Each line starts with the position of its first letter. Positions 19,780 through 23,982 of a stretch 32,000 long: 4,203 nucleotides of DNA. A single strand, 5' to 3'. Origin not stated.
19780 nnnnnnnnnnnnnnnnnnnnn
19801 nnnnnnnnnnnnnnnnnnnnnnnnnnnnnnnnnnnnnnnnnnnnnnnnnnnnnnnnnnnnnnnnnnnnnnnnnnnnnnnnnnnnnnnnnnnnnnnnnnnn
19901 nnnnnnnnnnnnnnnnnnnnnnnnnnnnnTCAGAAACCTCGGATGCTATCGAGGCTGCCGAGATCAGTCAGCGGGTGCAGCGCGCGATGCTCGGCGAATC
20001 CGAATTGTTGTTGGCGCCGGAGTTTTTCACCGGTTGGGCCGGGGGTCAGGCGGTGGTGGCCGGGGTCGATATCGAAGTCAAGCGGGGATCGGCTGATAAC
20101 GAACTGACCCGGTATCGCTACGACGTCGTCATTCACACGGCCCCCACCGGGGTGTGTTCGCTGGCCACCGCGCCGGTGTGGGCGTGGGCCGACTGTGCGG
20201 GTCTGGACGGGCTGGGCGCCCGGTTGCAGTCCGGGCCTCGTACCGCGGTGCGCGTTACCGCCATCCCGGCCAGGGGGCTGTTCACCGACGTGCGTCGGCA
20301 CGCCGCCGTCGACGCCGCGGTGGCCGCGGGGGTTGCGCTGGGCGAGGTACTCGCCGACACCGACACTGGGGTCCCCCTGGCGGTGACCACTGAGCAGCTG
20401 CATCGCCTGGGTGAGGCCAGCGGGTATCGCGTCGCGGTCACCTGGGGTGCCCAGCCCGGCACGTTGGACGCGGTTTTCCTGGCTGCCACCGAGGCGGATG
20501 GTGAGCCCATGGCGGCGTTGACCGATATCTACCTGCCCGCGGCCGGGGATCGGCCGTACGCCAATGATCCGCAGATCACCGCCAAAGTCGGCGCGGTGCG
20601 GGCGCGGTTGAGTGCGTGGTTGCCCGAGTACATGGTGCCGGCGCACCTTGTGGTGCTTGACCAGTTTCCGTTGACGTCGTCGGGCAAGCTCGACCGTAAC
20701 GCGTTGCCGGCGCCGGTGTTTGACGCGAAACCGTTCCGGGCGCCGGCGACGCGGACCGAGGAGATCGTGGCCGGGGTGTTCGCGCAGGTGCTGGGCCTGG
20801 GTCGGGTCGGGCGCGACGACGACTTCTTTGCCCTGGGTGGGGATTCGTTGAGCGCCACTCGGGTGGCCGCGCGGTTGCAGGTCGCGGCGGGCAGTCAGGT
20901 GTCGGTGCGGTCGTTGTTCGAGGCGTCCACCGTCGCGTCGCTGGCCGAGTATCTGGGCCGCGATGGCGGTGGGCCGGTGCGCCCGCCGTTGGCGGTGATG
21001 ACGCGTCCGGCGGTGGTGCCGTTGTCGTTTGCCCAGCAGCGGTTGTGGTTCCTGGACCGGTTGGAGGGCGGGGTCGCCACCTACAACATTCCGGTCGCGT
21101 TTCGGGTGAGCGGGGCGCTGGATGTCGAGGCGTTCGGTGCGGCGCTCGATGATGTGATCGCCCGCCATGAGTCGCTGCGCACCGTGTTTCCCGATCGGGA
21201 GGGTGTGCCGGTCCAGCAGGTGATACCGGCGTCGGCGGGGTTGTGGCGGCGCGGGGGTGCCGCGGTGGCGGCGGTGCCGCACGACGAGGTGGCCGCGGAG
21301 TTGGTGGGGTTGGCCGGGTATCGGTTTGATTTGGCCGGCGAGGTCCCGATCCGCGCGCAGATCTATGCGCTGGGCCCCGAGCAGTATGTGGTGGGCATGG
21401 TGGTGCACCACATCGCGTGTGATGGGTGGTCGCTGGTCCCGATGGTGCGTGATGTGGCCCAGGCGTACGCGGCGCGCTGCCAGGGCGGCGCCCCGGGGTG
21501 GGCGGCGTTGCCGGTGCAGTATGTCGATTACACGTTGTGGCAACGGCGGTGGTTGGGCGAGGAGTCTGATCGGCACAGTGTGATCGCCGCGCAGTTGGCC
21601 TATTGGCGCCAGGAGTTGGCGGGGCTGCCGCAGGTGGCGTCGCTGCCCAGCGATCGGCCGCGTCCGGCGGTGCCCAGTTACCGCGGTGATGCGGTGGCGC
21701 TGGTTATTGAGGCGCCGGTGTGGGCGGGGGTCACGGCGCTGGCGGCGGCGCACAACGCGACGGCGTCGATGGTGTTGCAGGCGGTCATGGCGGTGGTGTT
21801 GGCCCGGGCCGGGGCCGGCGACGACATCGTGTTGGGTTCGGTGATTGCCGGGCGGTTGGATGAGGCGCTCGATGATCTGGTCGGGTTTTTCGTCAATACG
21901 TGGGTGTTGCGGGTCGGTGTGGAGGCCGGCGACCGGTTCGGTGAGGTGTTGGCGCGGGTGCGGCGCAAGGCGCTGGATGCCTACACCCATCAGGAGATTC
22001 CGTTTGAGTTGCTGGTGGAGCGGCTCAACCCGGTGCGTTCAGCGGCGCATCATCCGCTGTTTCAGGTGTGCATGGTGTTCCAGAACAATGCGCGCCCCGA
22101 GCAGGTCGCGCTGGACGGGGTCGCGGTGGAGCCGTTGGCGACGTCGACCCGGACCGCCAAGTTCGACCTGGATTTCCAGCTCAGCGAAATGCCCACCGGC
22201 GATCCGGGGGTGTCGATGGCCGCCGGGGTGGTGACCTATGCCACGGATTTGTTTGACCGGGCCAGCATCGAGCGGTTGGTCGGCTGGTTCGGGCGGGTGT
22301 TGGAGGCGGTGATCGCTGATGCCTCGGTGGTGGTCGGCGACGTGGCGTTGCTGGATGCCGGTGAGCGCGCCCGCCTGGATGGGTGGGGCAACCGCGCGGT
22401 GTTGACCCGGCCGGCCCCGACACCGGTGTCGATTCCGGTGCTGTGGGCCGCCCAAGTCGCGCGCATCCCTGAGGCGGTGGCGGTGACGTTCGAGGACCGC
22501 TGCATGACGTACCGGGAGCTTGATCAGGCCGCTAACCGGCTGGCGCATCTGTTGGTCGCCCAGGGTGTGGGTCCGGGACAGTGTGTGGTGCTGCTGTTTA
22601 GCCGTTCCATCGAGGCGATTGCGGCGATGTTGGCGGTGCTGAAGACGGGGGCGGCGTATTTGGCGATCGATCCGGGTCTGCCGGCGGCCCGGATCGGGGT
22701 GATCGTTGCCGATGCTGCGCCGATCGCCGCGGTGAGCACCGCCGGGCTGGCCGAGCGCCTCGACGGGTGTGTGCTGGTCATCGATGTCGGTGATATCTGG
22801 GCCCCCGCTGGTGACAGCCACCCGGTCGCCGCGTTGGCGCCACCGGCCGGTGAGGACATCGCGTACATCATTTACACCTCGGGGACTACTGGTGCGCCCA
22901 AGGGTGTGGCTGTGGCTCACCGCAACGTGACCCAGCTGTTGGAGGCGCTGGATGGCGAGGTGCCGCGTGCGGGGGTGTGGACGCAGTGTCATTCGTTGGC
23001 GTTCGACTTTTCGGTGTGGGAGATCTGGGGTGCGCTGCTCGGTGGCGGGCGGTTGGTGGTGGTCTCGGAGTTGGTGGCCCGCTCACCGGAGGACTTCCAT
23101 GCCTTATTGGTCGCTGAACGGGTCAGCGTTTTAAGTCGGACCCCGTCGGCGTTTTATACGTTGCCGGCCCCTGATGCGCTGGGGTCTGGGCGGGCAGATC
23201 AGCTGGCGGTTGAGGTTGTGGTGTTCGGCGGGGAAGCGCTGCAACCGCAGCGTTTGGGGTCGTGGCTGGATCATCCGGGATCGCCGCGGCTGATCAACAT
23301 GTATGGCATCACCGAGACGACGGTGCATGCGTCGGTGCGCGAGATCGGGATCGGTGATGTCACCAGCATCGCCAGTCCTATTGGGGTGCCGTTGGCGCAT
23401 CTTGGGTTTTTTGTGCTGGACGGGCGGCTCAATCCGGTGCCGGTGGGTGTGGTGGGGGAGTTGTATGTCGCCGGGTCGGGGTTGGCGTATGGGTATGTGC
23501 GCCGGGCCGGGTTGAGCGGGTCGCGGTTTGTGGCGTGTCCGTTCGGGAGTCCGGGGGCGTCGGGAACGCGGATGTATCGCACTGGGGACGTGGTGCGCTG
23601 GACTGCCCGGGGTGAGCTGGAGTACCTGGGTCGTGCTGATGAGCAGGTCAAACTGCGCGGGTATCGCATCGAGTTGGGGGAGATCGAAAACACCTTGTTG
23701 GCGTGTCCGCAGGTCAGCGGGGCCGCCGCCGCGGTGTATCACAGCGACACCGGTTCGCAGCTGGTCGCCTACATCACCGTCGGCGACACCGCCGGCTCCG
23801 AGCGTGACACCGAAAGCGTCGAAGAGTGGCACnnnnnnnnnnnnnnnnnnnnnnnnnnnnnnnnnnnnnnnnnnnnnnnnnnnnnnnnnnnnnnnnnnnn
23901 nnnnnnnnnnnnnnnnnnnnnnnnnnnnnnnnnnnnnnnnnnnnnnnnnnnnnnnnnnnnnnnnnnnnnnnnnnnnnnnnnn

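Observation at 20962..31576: Two ~99%-identical 2.87-kb direct repeats 7,744 bp apart inside one gene, set up for module-number variation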

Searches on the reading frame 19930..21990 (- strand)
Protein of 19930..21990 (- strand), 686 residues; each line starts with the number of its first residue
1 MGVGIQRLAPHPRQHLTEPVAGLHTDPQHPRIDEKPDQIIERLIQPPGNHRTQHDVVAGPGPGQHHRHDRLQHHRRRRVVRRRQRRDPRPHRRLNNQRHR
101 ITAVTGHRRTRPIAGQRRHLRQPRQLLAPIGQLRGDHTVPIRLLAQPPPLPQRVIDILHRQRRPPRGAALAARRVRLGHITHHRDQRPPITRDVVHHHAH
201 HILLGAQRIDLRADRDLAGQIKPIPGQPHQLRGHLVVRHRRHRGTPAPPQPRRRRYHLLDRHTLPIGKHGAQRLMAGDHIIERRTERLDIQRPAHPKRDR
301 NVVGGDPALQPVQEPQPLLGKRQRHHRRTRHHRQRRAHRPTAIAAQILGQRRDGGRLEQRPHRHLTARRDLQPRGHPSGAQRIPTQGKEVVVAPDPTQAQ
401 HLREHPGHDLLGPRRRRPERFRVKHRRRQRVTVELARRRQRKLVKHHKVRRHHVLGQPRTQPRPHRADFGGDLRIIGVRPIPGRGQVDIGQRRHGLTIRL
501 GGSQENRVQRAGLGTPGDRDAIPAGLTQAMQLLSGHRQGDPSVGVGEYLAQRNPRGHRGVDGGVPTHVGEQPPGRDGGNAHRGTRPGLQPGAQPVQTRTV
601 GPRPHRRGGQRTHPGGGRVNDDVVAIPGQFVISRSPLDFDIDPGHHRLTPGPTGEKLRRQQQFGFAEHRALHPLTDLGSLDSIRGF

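Call 56: search_protein_families(library=pfam, proteins=[window:19930-21990:-], max_evalue=0.01)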
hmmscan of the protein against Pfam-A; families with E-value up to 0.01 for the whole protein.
window:19930-21990:- (686 aa): 0 families

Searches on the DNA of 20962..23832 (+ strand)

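Call 7: search_dna_similar(query=window:20962-23832:+, collection=plasmids, mode=near, max_rows=10)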
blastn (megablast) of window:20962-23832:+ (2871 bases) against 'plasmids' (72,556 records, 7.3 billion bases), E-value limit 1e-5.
Records with a match: 8; places in all: 8; records where one place covers at least 80% of the query: 0.
Best place of each record, by identity: 60-80% 8.
By first word of the organism name: Mycobacterium 8.
By predicted mobility (MOB-suite, as given by PLSDB): mobilizable 8.
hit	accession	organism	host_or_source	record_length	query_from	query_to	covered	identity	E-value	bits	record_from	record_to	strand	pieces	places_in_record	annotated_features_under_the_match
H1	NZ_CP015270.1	Mycobacterium intracellulare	cell culture,heated-cooler unit water ...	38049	1545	2711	41%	71.8%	4e-76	294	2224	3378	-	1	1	none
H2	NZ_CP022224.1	Mycobacterium intracellulare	Homo sapiens,sputum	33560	1545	2711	41%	71.8%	4e-76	294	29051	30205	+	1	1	non-ribosomal peptide synthetase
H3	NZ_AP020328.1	Mycobacterium avium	-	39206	1545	2711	41%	71.8%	4e-76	294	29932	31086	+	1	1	non-ribosomal peptide synthetase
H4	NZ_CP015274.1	Mycobacterium intracellulare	Homo sapiens,cell culture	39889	1891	2726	29%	72.9%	7e-69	270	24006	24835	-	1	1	non-ribosomal peptide synthetase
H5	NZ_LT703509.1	Mycobacterium intracellulare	natural / free-living,environmental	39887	1891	2726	29%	72.9%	7e-69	270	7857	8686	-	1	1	non-ribosomal peptide synthetase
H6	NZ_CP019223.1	Mycobacterium intracellulare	Homo sapiens,human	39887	1891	2726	29%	72.9%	7e-69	270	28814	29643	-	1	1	non-ribosomal peptide synthetase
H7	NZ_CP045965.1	Mycobacterium intracellulare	Homo sapiens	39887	1891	2726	29%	72.9%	7e-69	270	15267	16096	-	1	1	non-ribosomal peptide synthetase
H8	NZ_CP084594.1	Mycobacterium intracellulare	water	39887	1891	2711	29%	73.0%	7e-69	270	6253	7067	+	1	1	non-ribosomal peptide synthetase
